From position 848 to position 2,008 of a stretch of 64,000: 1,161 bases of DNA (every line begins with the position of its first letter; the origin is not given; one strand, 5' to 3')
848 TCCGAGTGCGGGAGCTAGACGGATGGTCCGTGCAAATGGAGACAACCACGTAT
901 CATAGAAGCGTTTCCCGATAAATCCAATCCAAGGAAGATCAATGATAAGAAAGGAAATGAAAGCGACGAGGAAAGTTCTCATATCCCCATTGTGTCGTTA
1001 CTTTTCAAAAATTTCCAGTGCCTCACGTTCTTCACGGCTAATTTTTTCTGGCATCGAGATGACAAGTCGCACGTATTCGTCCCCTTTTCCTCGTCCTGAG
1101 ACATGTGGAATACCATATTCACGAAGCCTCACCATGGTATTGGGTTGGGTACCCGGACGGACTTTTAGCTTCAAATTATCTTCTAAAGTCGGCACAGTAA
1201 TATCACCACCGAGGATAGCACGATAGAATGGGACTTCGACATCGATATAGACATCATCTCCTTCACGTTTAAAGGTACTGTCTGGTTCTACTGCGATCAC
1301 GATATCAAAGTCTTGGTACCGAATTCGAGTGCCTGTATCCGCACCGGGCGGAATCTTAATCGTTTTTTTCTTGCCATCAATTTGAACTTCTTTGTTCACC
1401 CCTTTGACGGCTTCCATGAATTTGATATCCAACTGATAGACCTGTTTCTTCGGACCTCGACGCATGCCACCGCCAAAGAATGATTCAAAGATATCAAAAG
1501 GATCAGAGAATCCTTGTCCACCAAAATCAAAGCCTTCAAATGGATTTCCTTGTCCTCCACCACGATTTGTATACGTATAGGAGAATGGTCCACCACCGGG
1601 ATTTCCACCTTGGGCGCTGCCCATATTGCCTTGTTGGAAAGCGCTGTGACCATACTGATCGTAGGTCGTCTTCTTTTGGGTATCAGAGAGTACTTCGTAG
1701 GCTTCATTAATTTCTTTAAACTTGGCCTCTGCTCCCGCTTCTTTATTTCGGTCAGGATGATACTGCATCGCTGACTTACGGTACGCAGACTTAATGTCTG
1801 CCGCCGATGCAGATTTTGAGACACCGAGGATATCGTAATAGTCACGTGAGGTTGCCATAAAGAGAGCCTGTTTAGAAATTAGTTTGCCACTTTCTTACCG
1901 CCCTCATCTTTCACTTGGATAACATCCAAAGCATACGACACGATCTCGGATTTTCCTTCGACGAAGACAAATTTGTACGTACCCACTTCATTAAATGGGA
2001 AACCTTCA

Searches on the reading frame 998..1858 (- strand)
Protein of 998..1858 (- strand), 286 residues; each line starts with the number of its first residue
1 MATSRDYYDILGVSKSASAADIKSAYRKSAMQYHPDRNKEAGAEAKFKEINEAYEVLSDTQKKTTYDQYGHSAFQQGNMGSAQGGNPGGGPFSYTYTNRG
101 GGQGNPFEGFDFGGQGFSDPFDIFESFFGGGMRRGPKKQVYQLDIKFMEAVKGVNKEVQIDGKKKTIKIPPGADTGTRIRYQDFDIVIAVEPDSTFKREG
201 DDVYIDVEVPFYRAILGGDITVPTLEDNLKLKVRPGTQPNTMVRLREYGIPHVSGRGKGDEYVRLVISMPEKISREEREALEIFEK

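Call 30: search_protein_families(library=pfam, proteins=[window:998-1858:-], max_evalue=0.001)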
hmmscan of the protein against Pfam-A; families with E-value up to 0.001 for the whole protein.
window:998-1858:- (286 aa): 2 families
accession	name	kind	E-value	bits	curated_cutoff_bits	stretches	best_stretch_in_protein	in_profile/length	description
PF01556.23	DnaJ_C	-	4.7e-32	111.6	26.6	1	141-270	3-152/152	DnaJ C terminal domain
PF00226.36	DnaJ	-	1.7e-27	95.8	27.8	1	6-67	1-63/63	DnaJ domain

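Call 42: find_encoding_contigs(protein=window:998-1858:-, flank=10000, max_places=1)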
Protein window:998-1858:- (286 aa): 1 contig read that carries it; 1 place shown.
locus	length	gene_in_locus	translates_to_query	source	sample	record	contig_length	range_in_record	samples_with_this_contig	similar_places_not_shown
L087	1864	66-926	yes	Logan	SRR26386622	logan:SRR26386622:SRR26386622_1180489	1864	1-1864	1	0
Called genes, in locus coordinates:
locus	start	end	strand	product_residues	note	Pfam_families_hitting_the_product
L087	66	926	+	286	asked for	PF00226:DnaJ, PF01556:DnaJ_C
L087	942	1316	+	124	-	PF09945:DUF2177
